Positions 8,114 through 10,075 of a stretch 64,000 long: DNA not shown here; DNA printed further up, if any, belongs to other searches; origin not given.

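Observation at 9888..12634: About 239-bp direct repeats bracketing a serine-hydrolase (beta-lactamase-fold) gene. The repeat duplicates the rlmCD 3' end, its 3' UTR and its terminator.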

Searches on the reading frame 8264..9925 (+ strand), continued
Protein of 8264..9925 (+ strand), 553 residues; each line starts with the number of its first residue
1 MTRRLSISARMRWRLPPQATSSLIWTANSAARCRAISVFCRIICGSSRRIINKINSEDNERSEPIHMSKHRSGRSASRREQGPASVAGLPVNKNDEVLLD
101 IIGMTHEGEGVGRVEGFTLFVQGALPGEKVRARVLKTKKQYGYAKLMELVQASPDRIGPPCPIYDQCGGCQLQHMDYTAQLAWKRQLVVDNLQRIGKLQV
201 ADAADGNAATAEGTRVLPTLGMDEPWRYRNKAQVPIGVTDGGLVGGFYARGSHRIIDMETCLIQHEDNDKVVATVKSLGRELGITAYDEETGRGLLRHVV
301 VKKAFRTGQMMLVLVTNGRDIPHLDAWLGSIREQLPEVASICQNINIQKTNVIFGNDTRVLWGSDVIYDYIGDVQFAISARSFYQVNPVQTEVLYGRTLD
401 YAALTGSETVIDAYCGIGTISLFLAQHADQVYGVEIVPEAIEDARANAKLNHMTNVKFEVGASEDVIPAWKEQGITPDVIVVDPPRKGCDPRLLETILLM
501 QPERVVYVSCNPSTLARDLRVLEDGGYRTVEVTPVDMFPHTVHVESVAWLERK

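Call 30: search_protein_families(library=pfam, proteins=[L054:11673-12920:-, L078:11586-12608:-, L028:11711-12595:-, L074:11690-13027:-, L037:11683-12873:-, L004:11967-12554:+, L004:12521-13414:+, L004:13938-18167:+, L004:18488-19489:-, L052:12138-13121:-])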
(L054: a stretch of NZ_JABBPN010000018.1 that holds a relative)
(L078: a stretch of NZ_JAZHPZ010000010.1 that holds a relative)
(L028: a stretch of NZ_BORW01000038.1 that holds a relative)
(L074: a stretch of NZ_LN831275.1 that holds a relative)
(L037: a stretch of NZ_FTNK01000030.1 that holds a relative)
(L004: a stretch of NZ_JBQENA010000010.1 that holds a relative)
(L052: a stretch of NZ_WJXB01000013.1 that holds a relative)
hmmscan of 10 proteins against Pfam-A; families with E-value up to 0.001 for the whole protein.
L054:11673-12920:- (415 aa): 4 families
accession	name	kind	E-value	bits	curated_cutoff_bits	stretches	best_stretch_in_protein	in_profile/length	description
PF00589.27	Phage_integrase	-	6.5e-31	107.8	27.1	1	195-387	4-169/172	Phage integrase family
PF14659.12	Phage_int_SAM_3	-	7.5e-11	42.5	22.6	1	77-134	1-57/58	Phage integrase, N-terminal SAM-like domain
PF22022.2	Phage_int_M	-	9.5e-05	23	27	0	78-181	1-93/96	Phage integrase central domain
PF13102.12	Phage_int_SAM_5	-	0.00016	22.4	22.3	0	97-179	23-94/98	Phage integrase SAM-like domain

L078:11586-12608:- (340 aa): 5 families
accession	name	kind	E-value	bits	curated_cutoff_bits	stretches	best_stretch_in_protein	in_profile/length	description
PF00589.27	Phage_integrase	-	2.2e-29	102.9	27.1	1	120-311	4-168/172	Phage integrase family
PF14659.12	Phage_int_SAM_3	-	5.7e-14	52.5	22.6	1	2-59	1-57/58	Phage integrase, N-terminal SAM-like domain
PF22022.2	Phage_int_M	-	1.9e-06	28.5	27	1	3-105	1-92/96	Phage integrase central domain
PF13102.12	Phage_int_SAM_5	-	5.4e-06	27.1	22.3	1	2-104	1-94/98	Phage integrase SAM-like domain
PF13495.12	Phage_int_SAM_4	-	0.00019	22.2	27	1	6-96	1-82/85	Phage integrase, N-terminal SAM-like domain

L028:11711-12595:- (294 aa): 4 families
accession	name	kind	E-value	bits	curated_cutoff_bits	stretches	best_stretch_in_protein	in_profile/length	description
PF00665.32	rve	-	1e-22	80.7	32.6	1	133-231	2-102/102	Integrase core domain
PF13276.12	HTH_21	-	2.6e-15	56.8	28.1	1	51-109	3-60/60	HTH-like domain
PF13333.12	rve_2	-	1.2e-14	54.6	22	1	238-291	1-54/56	Integrase core domain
PF13683.12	rve_3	-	1.2e-14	54.2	26.5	1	220-285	2-67/67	Integrase core domain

L074:11690-13027:- (445 aa): 4 families
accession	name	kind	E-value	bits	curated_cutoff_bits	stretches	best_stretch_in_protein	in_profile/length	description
PF00589.27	Phage_integrase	-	7.6e-30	104.4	27.1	1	225-416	4-168/172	Phage integrase family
PF14659.12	Phage_int_SAM_3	-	3.1e-14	53.4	22.6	1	107-164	1-57/58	Phage integrase, N-terminal SAM-like domain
PF22022.2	Phage_int_M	-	3.8e-06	27.5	27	1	108-169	1-61/96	Phage integrase central domain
PF13102.12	Phage_int_SAM_5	-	0.00014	22.6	22.3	1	107-209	1-94/98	Phage integrase SAM-like domain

L037:11683-12873:- (396 aa): 3 families
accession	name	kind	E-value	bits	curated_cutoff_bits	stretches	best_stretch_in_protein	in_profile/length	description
PF00589.27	Phage_integrase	-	3.8e-30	105.4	27.1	1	181-368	3-169/172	Phage integrase family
PF14659.12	Phage_int_SAM_3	-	7.3e-09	36.2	22.6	1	64-120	1-56/58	Phage integrase, N-terminal SAM-like domain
PF22022.2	Phage_int_M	-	0.00021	21.9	27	1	65-167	1-92/96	Phage integrase central domain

L004:11967-12554:+ (195 aa): 1 family
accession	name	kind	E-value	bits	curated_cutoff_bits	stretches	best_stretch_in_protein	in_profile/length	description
PF00440.29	TetR_N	-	3e-12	46.5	24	1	13-56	3-46/47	Bacterial regulatory proteins, tetR family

L004:12521-13414:+ (297 aa): 1 family
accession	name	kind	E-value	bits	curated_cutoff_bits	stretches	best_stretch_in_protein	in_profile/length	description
PF00561.26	Abhydrolase_1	-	0.0003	21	25.8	0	90-139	53-102/245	alpha/beta hydrolase fold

L004:13938-18167:+ (1409 aa): 3 families
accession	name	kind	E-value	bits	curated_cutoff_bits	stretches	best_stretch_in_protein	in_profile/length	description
PF00395.25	SLH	-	1.1e-22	80.1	20.8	2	1357-1400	1-44/44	S-layer homology domain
PF00331.26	Glyco_hydro_10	-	9.5e-16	58.3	22.1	2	679-845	162-309/311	Glycosyl hydrolase family 10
PF12733.13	Cadherin-like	-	9.7e-13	48.8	24.2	1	893-979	4-87/89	Cadherin-like beta sandwich domain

L004:18488-19489:- (333 aa): 1 family
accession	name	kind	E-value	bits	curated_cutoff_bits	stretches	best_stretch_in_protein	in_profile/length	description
PF01636.29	APH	-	1e-10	42.2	23.2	1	38-265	11-230/239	Phosphotransferase enzyme family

L052:12138-13121:- (327 aa): 2 families
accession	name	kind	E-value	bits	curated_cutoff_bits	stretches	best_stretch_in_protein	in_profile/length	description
PF18166.6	pP_pnuc_2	-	1.3e-32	113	25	1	152-272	2-122/122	Predicted pPIWI-associating nuclease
PF18165.6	pP_pnuc_1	-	1.3e-25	90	26.3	1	12-144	3-133/133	Predicted pPIWI-associating nuclease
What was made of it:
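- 9918..10126 (+): P' arm of copy A. Features, in order: (T)ACAG at 9926-9930, 9967-9971 and 9991-9994; a hairpin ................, about 9938-9953; tandem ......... at 10012-10020 and 10023-10031; a hairpin at 10043-10061; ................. at 10060-10076; a terminator at 10084-10125 that could serve both strands. It is followed by an intact integrase in L054, L074, L078 and L037 (call 30).
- On Integrated element of a tyrosine-integrase (Campbell-type) system that targets the 3' end of a gene: Intact orthologues occupy exactly this position in L054, L074, L078 and L037 (call 30).
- In L054, L074, L078 and L037 the next gene, on the opposite strand, is a full tyrosine integrase (PF00589 plus PF14659, E 1e-29 to 1e-31, call 30); in L054 its stop codon lies within the terminator part of the arm.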

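Call 59: search_protein_families(library=pfam, proteins=[L054:13237-13959:-, L054:14572-16836:+, L054:17990-18310:+, L054:18397-18729:+, L054:18793-19434:+, L054:19459-20073:+, L074:16218-17060:+, L074:17017-18297:+, L078:13672-14736:+, L078:14857-15747:-], max_evalue=0.01)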
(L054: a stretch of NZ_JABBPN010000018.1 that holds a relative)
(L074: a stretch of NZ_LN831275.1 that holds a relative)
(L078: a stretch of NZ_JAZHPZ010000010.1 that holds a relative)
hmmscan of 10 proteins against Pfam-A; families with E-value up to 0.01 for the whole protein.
L054:13237-13959:- (240 aa): 3 families
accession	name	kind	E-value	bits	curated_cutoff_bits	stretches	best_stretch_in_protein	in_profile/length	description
PF01381.28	HTH_3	-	7.8e-15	55.1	23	1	10-62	1-52/55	Helix-turn-helix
PF13560.12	HTH_31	-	6.2e-13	49.3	27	1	5-59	1-55/64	Helix-turn-helix domain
PF12844.13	HTH_19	-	1.8e-12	47.4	30.2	1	7-70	1-63/64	Helix-turn-helix domain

L054:14572-16836:+ (754 aa): 3 families
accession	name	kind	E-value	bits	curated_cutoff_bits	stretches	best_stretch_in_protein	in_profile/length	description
PF22763.1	NrS1-1_pol-like_HBD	-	2.1e-19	69.6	27.9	1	225-282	1-63/64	NrS-1 polymerase HBD domain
PF13148.11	DUF3987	-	3e-15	56.7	27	1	455-667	134-358/364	Protein of unknown function (DUF3987)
PF23336.1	HTH_TbsP_C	-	0.0004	20.9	27.1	1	711-748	67-105/121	Transcriptional regulator TbsP-like, C-terminal HTH domain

L054:17990-18310:+ (106 aa): 1 family
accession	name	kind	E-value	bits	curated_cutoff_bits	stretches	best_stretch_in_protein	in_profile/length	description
PF01844.29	HNH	-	2.4e-09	37.6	21.4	1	36-88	1-47/47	HNH endonuclease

L054:18397-18729:+ (110 aa): 1 family
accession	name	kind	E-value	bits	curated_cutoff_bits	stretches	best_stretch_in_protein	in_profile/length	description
PF05119.17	Terminase_4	-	4.7e-10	40.2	24.7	1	28-95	19-84/98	Phage terminase, small subunit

L054:18793-19434:+ (213 aa): 3 families
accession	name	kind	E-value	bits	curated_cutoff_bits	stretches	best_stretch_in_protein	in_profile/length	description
PF00574.28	CLP_protease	-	1.4e-23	84.2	20.2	1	70-198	47-177/182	Clp protease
PF01972.22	SDH_protease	-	7.6e-07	28.9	31.3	1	42-130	68-152/286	ClpP-like SDH-type serine proteinase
PF25145.1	NfeD1b_N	-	3.1e-05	24.1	40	1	70-201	32-170/189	NfeD1b, N-terminal domain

L054:19459-20073:+ (204 aa): 0 families

L074:16218-17060:+ (280 aa): 1 family
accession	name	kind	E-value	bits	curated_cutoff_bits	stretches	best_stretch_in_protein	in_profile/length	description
PF09524.15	Phg_2220_C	-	2.2e-27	95.4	27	1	167-240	1-73/73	Conserved phage C-terminus (Phg_2220_C)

L074:17017-18297:+ (426 aa): 3 families
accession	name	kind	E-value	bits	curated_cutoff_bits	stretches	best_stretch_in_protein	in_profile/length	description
PF03796.21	DnaB_C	-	4.4e-67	226.6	27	1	170-421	1-254/255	DnaB-like helicase C terminal domain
PF13481.12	AAA_25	-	1.2e-07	32.1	27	1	184-344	28-189/195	AAA domain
PF20307.4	divDNAB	-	0.0089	15.2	26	0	152-212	38-101/356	Divergent DnaB-like ATPase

L078:13672-14736:+ (354 aa): 0 families

L078:14857-15747:- (296 aa): 1 family
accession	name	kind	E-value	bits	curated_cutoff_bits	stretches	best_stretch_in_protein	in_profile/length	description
PF18928.5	DUF5677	-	0.00096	19.7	27.1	1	96-167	5-78/166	Family of unknown function (DUF5677)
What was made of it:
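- L074 has Phg_2220_C and DnaB (call 59).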

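Call 70: search_dna_similar(query=L054:11676-12920:-, collection=phages, mode=protein, max_evalue=1e-20, max_rows=12)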
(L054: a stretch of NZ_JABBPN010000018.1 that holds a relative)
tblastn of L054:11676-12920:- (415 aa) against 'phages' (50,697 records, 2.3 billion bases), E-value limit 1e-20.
Records with a match: 194; places in all: 196; records where one place covers at least 80% of the query: 137.
Best place of each record, by identity: <60% 194.
By first word of the organism name: Paenibacillus 48; Streptococcus 42; Bacteriophage 23; Clostridium 17; Listeria 14; Bacillus 12; Clostridioides 9; Enterococcus 5; Pseudomonas 5; Brevibacillus 4; and 13 more.
By host as written in the record: - 34; Paenibacillus larvae 14; Paenibacillus larvae 2017 10; Paenibacillus larvae F1A 9; Listeria monocytogenes 8; Clostridium difficile 6; Paenibacillus larvae NRRL 2605 5; Brevibacillus laterosporus 4; and 84 more.
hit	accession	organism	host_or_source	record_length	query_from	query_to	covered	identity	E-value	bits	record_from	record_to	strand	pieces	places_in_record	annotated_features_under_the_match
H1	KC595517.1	Brevibacillus phage Abouo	Brevibacillus laterosporus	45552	4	406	97%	51.7%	1e-122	397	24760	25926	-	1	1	integrase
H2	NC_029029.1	Brevibacillus phage Abouo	Brevibacillus laterosporus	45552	4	406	97%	51.7%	1e-122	397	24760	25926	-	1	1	integrase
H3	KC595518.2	Brevibacillus phage Davies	Brevibacillus laterosporus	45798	4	406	97%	51.7%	1e-122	397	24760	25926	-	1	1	integrase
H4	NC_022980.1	Brevibacillus phage Davies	Brevibacillus laterosporus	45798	4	406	97%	51.7%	1e-122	397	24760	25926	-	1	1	integrase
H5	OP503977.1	Paenibacillus phage GIW2016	Paenibacillus larvae 2017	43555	1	409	99%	42.2%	8e-91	305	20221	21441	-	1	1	integrase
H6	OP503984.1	Paenibacillus phage Rosalind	Paenibacillus larvae F1A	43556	1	409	99%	42.2%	8e-91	305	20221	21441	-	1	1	integrase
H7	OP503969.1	Paenibacillus phage AJG77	Paenibacillus larvae 2017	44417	1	409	99%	42.2%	8e-91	305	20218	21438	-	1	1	integrase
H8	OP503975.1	Paenibacillus phage FutureBee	Paenibacillus larvae TP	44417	1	409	99%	42.2%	8e-91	305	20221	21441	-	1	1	integrase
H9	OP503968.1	Paenibacillus phage ABAtENZ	Paenibacillus larvae 2017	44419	1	409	99%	42.2%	8e-91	305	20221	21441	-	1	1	integrase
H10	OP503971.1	Paenibacillus phage Bloomfield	Paenibacillus larvae 2017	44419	1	409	99%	42.2%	8e-91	305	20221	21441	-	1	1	integrase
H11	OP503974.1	Paenibacillus phage Dante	Paenibacillus larvae WAI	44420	1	409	99%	42.2%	8e-91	305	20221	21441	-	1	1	integrase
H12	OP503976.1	Paenibacillus phage GaryLarson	Paenibacillus larvae F2B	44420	1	409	99%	42.2%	8e-91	305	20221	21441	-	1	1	integrase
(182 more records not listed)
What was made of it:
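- The nearest integrases in deposited phages are those of Brevibacillus phages Abouo and Davies, at 52% (call 70).
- Tried and rejected: Only the integrase protein search gave relatives, at 52% identity or less (call 70).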

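Call 71: get_annotated_region(hit=H1, flank=1200)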
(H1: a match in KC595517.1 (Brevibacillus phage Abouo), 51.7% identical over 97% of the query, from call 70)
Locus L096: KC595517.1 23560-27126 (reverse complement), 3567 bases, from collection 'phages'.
description: Brevibacillus phage Abouo, complete genome.
organism: Brevibacillus phage Abouo (NCBI taxid 1296661)
taxonomy: Viruses; Duplodnaviria; Heunggongvirae; Uroviricota; Caudoviricetes; Abouovirus; Abouovirus abouo
host: Brevibacillus laterosporus; source: soil sample; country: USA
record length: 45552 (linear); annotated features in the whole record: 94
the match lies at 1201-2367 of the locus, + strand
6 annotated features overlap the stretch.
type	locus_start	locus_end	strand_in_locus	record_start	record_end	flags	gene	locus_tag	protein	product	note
CDS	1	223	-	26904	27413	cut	-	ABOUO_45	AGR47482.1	accessory gene regulator B protein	gp45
CDS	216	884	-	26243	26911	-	-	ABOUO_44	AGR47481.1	putative membrane protein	gp44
CDS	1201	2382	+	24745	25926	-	-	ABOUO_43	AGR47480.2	integrase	gp43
CDS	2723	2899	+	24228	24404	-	-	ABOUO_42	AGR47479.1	hypothetical protein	gp42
CDS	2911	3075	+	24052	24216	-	-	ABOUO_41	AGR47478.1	prophage antirepressor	gp41; BRO family N-terminal domain protein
CDS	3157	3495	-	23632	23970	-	-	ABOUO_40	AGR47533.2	hypothetical protein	gp40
